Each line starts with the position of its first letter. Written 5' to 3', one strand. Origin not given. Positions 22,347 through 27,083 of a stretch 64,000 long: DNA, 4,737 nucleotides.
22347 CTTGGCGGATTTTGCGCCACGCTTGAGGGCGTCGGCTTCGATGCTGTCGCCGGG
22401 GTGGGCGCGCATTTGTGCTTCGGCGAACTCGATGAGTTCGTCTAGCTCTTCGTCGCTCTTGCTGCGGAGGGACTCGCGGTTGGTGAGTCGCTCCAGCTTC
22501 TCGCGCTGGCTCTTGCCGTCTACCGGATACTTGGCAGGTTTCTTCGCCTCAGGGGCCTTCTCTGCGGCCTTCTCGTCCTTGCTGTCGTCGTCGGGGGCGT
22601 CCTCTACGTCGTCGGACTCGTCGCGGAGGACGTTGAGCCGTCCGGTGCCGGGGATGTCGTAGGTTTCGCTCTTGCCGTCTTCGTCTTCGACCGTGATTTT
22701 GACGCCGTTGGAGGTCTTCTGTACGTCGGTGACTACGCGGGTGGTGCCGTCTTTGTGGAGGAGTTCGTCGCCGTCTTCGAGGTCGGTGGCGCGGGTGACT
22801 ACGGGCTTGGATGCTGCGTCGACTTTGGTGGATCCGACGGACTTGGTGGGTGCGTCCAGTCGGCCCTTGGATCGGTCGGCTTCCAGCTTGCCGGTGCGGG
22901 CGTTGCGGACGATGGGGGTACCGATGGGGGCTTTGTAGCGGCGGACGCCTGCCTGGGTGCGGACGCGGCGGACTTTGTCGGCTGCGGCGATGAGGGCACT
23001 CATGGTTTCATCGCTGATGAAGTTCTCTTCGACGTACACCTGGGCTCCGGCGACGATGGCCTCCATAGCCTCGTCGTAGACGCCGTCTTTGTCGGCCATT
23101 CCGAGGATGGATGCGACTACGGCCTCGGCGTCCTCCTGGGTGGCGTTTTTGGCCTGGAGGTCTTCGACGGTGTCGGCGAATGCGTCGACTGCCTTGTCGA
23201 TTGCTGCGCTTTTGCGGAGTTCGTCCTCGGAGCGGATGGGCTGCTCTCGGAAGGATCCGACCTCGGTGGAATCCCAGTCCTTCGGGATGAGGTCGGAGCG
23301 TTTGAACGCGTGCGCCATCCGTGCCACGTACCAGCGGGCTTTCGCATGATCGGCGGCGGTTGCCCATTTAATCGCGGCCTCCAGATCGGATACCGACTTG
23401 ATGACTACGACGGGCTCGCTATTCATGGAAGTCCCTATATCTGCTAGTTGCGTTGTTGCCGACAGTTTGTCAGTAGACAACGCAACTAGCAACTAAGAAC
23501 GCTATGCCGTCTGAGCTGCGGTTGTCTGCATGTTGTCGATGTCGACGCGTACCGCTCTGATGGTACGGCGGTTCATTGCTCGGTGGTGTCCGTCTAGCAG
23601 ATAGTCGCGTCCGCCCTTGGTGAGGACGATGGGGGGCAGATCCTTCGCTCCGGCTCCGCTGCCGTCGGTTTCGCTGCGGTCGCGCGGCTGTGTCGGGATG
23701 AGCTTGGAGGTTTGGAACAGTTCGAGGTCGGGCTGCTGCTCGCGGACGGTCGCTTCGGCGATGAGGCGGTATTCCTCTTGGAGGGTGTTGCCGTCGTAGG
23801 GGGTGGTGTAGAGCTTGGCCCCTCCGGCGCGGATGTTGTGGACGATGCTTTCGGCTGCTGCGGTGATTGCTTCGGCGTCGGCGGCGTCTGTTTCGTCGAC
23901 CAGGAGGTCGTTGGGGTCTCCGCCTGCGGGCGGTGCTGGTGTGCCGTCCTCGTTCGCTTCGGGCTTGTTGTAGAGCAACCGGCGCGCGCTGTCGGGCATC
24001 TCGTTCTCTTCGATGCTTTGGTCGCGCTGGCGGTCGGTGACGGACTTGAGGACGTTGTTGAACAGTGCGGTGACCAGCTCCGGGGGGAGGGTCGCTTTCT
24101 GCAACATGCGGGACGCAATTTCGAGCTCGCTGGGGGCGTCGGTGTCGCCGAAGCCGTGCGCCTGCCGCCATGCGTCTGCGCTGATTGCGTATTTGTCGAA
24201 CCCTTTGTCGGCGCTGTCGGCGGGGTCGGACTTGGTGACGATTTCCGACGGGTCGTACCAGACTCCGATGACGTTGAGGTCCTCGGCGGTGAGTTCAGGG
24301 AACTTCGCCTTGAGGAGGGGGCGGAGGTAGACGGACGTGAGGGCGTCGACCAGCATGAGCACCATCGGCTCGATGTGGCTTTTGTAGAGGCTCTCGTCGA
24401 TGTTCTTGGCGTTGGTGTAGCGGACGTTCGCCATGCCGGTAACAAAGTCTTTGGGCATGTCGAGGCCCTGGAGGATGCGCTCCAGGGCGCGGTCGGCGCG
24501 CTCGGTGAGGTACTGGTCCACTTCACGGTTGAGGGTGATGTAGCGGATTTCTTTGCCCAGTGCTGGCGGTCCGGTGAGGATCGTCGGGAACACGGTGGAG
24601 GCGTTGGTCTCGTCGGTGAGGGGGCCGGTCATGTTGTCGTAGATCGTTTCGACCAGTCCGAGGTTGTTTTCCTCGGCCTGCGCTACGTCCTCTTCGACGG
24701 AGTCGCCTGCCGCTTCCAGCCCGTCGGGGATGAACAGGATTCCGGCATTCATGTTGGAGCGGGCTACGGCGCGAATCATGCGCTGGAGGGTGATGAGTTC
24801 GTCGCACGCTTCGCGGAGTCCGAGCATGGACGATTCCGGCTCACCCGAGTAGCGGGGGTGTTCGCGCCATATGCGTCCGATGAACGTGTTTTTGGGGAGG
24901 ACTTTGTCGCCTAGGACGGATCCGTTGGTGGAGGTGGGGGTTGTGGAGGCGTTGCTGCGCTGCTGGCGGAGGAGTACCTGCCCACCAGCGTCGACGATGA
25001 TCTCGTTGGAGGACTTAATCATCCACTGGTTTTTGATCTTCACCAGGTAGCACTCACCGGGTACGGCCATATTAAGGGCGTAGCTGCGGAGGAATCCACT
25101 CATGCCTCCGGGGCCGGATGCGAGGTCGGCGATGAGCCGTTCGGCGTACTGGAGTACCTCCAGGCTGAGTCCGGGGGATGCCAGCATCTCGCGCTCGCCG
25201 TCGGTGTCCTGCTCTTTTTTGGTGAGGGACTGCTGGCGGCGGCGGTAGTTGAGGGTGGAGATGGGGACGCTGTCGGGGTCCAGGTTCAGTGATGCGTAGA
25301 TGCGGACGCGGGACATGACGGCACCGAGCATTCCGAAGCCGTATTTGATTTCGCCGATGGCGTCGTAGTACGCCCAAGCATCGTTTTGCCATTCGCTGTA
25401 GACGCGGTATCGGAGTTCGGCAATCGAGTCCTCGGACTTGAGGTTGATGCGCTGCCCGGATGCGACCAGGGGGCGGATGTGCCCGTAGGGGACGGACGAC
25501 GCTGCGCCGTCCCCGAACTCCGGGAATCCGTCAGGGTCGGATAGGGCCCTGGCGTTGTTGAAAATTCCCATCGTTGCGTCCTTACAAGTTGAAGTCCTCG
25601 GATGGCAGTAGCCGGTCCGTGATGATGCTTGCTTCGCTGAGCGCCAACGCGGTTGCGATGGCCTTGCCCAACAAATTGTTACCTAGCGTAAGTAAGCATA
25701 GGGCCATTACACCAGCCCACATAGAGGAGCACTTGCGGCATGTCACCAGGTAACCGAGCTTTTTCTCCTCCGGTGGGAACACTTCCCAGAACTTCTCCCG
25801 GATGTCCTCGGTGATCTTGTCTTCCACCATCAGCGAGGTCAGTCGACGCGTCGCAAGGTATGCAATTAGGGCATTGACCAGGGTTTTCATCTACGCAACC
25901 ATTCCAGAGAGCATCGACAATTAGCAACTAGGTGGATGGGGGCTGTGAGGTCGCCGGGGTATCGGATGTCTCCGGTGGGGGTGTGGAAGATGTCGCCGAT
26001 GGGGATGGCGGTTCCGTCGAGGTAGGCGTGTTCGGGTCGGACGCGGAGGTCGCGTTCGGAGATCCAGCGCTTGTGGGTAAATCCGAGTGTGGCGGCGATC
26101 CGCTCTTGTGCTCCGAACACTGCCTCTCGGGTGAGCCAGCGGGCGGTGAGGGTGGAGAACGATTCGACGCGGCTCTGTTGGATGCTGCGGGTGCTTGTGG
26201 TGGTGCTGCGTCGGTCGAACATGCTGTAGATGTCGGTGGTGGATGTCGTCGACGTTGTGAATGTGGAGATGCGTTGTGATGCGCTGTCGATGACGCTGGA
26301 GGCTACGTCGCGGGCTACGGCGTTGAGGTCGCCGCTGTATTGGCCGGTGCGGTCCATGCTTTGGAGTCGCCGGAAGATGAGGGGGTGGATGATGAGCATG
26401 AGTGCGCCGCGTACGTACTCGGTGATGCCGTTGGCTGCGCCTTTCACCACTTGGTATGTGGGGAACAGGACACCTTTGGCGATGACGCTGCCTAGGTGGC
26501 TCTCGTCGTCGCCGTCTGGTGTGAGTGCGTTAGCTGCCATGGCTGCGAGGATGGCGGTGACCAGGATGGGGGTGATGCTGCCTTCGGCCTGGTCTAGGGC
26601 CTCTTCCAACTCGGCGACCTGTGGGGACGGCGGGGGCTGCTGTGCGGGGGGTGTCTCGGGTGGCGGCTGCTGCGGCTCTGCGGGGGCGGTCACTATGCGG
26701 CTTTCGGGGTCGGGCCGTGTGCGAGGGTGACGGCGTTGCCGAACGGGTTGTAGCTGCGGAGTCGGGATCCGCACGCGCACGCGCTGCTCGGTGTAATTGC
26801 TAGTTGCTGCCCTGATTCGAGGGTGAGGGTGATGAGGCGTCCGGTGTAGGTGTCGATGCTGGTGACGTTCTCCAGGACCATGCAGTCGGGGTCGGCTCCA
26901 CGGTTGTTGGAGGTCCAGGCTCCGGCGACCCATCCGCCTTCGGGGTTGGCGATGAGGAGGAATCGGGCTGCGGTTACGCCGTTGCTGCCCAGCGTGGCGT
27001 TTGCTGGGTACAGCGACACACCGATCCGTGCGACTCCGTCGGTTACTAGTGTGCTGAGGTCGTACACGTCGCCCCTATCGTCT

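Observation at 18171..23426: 1750-aa hyper-charged, coiled-coil-rich giant protein between the portal and capsid-assembly genes, with an internal duplicated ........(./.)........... module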

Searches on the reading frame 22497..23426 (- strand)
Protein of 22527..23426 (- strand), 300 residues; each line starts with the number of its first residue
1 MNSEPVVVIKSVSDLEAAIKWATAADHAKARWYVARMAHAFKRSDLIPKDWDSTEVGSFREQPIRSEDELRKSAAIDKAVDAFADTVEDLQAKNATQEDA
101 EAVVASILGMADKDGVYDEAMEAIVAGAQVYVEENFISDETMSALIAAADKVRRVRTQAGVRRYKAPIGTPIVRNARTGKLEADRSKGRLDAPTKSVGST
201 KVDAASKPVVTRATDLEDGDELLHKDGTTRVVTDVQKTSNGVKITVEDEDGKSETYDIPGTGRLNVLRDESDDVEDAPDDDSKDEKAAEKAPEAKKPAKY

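Call 50: search_protein_representatives(alignment_id=A3)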
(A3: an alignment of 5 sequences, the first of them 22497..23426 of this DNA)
Query: 5 sequences, 307 profile positions. Proteins with E-value up to 0.001 (for the whole library): 139; up to 1e-10: 32; up to 1e-30: 10. The best 139 are listed.
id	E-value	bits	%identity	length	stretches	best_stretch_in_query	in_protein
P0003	2.2e-143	493.6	-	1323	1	1-307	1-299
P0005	5.4e-138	475.9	-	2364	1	1-307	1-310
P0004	3.6e-133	460.0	-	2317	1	1-297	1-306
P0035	8.4e-102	357.0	-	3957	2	1-286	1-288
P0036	2.5e-96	339.0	-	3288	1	1-288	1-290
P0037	1.1e-54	202.3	-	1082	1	8-306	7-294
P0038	7.1e-48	179.9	-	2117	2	8-216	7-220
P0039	3.7e-46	174.2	-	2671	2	8-225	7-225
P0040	3.6e-38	148.0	-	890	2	146-285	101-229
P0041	4.7e-36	141.0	-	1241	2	143-289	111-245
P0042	1.9e-30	122.6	-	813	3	8-175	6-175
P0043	3.6e-30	121.7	-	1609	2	11-170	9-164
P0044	2.3e-22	96.1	-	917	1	8-207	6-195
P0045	8.7e-21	90.9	-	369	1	8-226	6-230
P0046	1.4e-20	90.2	-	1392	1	8-185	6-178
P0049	9.0e-17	77.7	-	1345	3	147-196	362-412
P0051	2.9e-16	76.0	-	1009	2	148-183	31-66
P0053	9.5e-15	71.1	-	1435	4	148-211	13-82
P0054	1.7e-14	70.2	-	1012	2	118-195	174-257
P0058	1.4e-13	67.2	-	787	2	148-180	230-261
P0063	8.1e-11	58.2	-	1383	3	146-173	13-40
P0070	5.9e-10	55.3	-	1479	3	147-173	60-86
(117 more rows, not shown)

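Call 55: search_protein_families(library=pfam, alignment_id=A4, max_evalue=0.001)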
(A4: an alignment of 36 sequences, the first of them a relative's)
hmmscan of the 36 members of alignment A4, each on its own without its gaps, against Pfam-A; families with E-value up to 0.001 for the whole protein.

A. member 1, P0035 (3957 aa): 0 families

B. families by the number of members that match (of 36 scanned): 27 families (the first 25 are shown)
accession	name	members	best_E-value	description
PF04233.19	Phage_Mu_F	3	4.5e-11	Phage Mu protein F like protein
PF13563.12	2_5_RNA_ligase2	3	7.1e-09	2'-5' RNA ligase superfamily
PF12083.13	DUF3560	2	7.6e-18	Domain of unknown function (DUF3560)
PF01471.23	PG_binding_1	2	3.4e-13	Putative peptidoglycan binding domain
PF00583.31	Acetyltransf_1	2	0.00027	Acetyltransferase (GNAT) family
PF18911.6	PKD_4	1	2.9e-112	PKD domain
PF00801.26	PKD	1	2.4e-63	PKD domain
PF01028.25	Topoisom_I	1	4e-24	Eukaryotic DNA topoisomerase I, catalytic core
PF13927.12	Ig_3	1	4.3e-22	Immunoglobulin domain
PF24107.1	DUF7382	1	1.2e-16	Domain of unknown function (DUF7382)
PF00293.34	NUDIX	1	4.7e-14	NUDIX domain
PF08818.16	DUF1801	1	3e-12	Domain of unknown function (DU1801)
PF23802.1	DUF7178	1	5.8e-11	Family of unknown function (DUF7178)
PF06445.20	GyrI-like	1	2.4e-10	GyrI-like small molecule binding domain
PF06414.18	Zeta_toxin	1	2.5e-10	Zeta toxin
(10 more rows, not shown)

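Call 72: predict_structure(alignment_id=A5)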
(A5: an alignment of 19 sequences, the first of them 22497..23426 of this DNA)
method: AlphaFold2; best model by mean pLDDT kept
length: 310 residues; sequences in the alignment: 19
mean_pLDDT: 82.2   pTM: 0.45
mean pLDDT of the five models: 82.2, 80.9, 79.8, 78.4, 78.0
residues with pLDDT >= 90: 165; 70-90: 69; 50-70: 47; < 50: 29
segments of 3 or more residues with pLDDT < 50: 189-201, 295-299, 305-307
pLDDT, mean of each block of 10 residues (from residue 1): 71 93 90 91 92 66 74 94 98 97 93 92 96 97 92 81 86 85 71 42 73 95 94 97 95 96 91 55 52 50 48
secondary structure, 60 per line:
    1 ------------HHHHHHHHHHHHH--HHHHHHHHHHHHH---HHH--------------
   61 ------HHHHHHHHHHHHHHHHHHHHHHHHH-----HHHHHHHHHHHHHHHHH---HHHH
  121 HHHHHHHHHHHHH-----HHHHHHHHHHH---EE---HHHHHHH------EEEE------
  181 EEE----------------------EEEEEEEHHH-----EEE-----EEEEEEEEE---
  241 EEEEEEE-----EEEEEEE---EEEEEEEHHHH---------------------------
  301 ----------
elements in order: H13-25 H28-40 H67-91 H97-113 H117-133 H139-149 H158-164 E171-174 E181-183 E206-212 E221-223 E229-237 E241-247 E253-259 E263-269 H270-273

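Call 75: fold_search(model_id=the predicted structure, library=pdb)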
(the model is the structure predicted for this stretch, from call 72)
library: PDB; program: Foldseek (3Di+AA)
matches with E <= 10: 740; with E <= 0.001: 0
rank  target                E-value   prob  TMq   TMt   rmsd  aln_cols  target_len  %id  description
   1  3cpf_A                4.6e-03  1.00  0.18  0.40   2.5        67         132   18  Crystal structure of human eukaryotic translation initiation factor EIF5A (released 2008-04-15)
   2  1x6o                  1.1e-02  1.00  0.18  0.37   2.1        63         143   22  Structural Analysis of Leishmania braziliensis eukaryotic initiation factor 5a (released 2004-08-24)
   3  1khi                  1.4e-02  1.00  0.14  0.27   6.6        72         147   12  CRYSTAL STRUCTURE OF HEX1 (released 2002-11-30)
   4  9f0y_H                1.2e-01  0.11  0.14  0.08  27.9       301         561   13  CryoEM structure of the F plasmid relaxosome with TraI in its TE mode, derived from the ss-27_+8ds+9_+143-R Locally-re (released 2025-06-04)
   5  7qep_L2               1.3e-01  0.97  0.15  0.19   4.8        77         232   16  Cryo-EM structure of the ribosome from Encephalitozoon cuniculi (released 2022-02-09)
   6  7qca_LA0              1.3e-01  0.95  0.15  0.18   7.2        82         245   15  Spraguea lophii ribosome (released 2022-11-30)
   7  5zr6_A                1.3e-01  0.47  0.16  0.22  13.3       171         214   15  Manganese-dependent transcriptional repressor complex with manganese (released 2019-03-20)
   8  9f0z_H                1.4e-01  0.95  0.15  0.09   4.6        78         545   14  CryoEM structure of the F plasmid relaxosome with truncated TraI1-863 in its TE mode, derived from the ss-27_+8ds+9_+1 (released 2025-06-04)
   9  8xyc_A                1.5e-01  0.08  0.13  0.06  24.2       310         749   10  Ternary structure of dVemCas12e-sgRNA-dsDNA (released 2024-10-23)
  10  8ia0_LA               1.6e-01  0.97  0.14  0.25   4.1        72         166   10  Cryo-EM structure of a Chaetomium thermophilum pre-60S ribosomal subunit - State Puf6 (released 2023-05-17)
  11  6az3_A                1.6e-01  0.96  0.15  0.18   7.3        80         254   11  Cryo-EM structure of of the large subunit of Leishmania ribosome bound to paromomycin (released 2017-12-06)
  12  8hku_AL2P             1.9e-01  0.90  0.14  0.18   8.2        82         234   17  Cryo-EM Structures and Translocation Mechanism of Crenarchaeota Ribosome (released 2023-08-16)
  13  2n5u_MODEL_1_A        2.0e-01  0.47  0.12  0.37  11.2       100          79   17  Solution structure of the cyanobacterial cytochrome b6f complex subunit PetP (released 2016-04-13)
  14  4gy5_A                2.1e-01  0.44  0.17  0.22  20.7       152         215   14  Crystal structure of the tandem tudor domain and plant homeodomain of UHRF1 with Histone H3K9me3 (released 2012-11-14)
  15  7oya_A1               2.2e-01  0.97  0.15  0.19   4.2        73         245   12  Cryo-EM structure of the 1 hpf zebrafish embryo 80S ribosome (released 2022-07-13)
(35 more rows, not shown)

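Call 85: search_dna_similar(query=window:22527-23426:-, collection=phages, mode=protein, max_evalue=0.001, max_rows=40)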
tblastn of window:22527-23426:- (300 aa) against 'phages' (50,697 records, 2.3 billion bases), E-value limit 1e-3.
No match.

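Call 91: search_protein_families(library=pfam, proteins=[P0053, P0063, P0070, P0049, P0051, P0054, P0058], max_evalue=0.001)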
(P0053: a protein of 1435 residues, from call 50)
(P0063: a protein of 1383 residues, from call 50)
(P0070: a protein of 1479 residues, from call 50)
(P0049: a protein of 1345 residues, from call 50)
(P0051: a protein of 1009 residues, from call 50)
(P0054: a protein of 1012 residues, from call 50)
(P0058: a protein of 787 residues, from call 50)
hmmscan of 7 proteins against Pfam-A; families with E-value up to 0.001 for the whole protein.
P0053 (1435 aa): 2 families
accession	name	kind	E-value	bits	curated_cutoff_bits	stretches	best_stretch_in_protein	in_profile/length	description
PF06414.18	Zeta_toxin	-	2.5e-10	40.6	22.3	1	1008-1166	5-145/199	Zeta toxin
PF13671.12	AAA_33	-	5.1e-07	30.5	27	1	1023-1164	1-118/143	AAA domain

P0063 (1383 aa): 3 families
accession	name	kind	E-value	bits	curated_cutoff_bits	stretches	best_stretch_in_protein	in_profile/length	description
PF01471.23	PG_binding_1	-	1.9e-12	47.6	23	1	1304-1358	1-56/57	Putative peptidoglycan binding domain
PF13563.12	2_5_RNA_ligase2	-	7.1e-09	36.3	27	1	934-1075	10-139/152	2'-5' RNA ligase superfamily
PF02834.22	LigT_PEase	-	1.1e-05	25.9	23.3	0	1018-1077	9-74/87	LigT like Phosphoesterase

P0070 (1479 aa): 2 families
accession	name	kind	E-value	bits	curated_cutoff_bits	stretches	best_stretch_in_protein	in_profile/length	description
PF01471.23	PG_binding_1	-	3.4e-13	50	23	1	1402-1455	2-56/57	Putative peptidoglycan binding domain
PF13563.12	2_5_RNA_ligase2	-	1.1e-06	29.3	27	1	1032-1172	18-146/152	2'-5' RNA ligase superfamily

P0049 (1345 aa): 1 family
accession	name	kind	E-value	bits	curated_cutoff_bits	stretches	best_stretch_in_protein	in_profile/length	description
PF04233.19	Phage_Mu_F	-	4.5e-11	43.9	29.6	1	76-177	11-111/112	Phage Mu protein F like protein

P0051 (1009 aa): 2 families
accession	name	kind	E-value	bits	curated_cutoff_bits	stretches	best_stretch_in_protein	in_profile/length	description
PF04233.19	Phage_Mu_F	-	3.2e-05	25.1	29.6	1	848-940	32-111/112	Phage Mu protein F like protein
PF00583.31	Acetyltransf_1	-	0.00053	20.7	20.7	0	193-256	51-116/116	Acetyltransferase (GNAT) family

P0054 (1012 aa): 0 families

P0058 (787 aa): 0 families

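Call 95: search_protein_families(library=phrogs, proteins=[P0040], max_evalue=0.001)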
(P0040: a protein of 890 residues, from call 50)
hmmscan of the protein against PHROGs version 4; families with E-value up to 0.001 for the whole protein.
P0040 (890 aa): 1 family
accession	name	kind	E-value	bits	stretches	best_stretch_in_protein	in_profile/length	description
phrog_1752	-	head and packaging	1.1e-12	48.6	1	532-866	503-811/828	head maturation protease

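Call 107: find_related_loci(query=A3, collection=viral_contigs, flank=10000)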
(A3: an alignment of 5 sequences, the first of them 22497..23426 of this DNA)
Query A3 (310 aa) in viral_contigs; peptide patterns used: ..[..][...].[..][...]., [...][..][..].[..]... (x = any residue, [..] = any of these).
106 stretches matched a pattern, but none encodes a relative of the query by tblastn (E <= 1e-3).

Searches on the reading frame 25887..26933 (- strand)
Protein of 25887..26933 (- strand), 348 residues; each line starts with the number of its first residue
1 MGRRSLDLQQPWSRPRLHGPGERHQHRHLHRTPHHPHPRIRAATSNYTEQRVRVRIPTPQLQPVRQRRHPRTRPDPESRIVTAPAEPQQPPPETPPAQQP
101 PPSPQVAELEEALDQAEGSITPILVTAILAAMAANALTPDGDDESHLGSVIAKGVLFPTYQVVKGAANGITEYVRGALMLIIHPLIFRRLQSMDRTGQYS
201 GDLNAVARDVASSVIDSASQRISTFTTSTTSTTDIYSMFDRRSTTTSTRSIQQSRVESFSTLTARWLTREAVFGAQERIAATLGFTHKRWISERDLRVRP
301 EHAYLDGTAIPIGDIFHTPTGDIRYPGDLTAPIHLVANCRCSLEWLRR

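Call 6: search_protein_families(library=pfam, proteins=[window:25887-26933:-], max_evalue=0.01)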
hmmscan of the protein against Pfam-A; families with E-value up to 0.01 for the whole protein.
window:25887-26933:- (348 aa): 1 family
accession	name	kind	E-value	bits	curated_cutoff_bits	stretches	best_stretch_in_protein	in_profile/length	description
PF04233.19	Phage_Mu_F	-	8.6e-05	23.7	29.6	1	281-343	60-111/112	Phage Mu protein F like protein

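Call 7: search_protein_families(library=phrogs, proteins=[window:25887-26933:-], max_evalue=0.01)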
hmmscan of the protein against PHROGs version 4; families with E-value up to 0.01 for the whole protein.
window:25887-26933:- (348 aa): 11 families
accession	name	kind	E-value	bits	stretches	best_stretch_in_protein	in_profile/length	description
phrog_859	-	head and packaging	1.8e-14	54.2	1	202-346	152-289/807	portal protein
phrog_2662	-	head and packaging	7.1e-14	52.3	1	203-343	572-705/717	portal protein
phrog_2468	-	head and packaging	1.1e-13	52.3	1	273-343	199-269/303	head morphogenesis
phrog_3517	-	head and packaging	2.1e-13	51.3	1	287-344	269-326/371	head morphogenesis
phrog_6577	-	unknown function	5e-06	26.1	1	168-342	60-225/1066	-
phrog_595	-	head and packaging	6.6e-06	26.7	1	275-343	238-294/513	head maturation protease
phrog_18477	-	head and packaging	6e-05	22.9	1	203-343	164-295/760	head morphogenesis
phrog_34890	-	head and packaging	0.00017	21.1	1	286-343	245-303/679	head morphogenesis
phrog_324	-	head and packaging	0.00019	21.6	1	238-342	214-313/624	head morphogenesis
phrog_115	-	head and packaging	0.00071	19.8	1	275-342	257-313/665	minor head protein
phrog_13287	-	unknown function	0.002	18.1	1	283-345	181-247/526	-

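Call 89: search_protein_families(library=ncbifam, proteins=[window:25887-26933:-], max_evalue=0.01)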
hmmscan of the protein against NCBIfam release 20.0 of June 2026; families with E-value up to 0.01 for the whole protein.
window:25887-26933:- (348 aa): 0 families
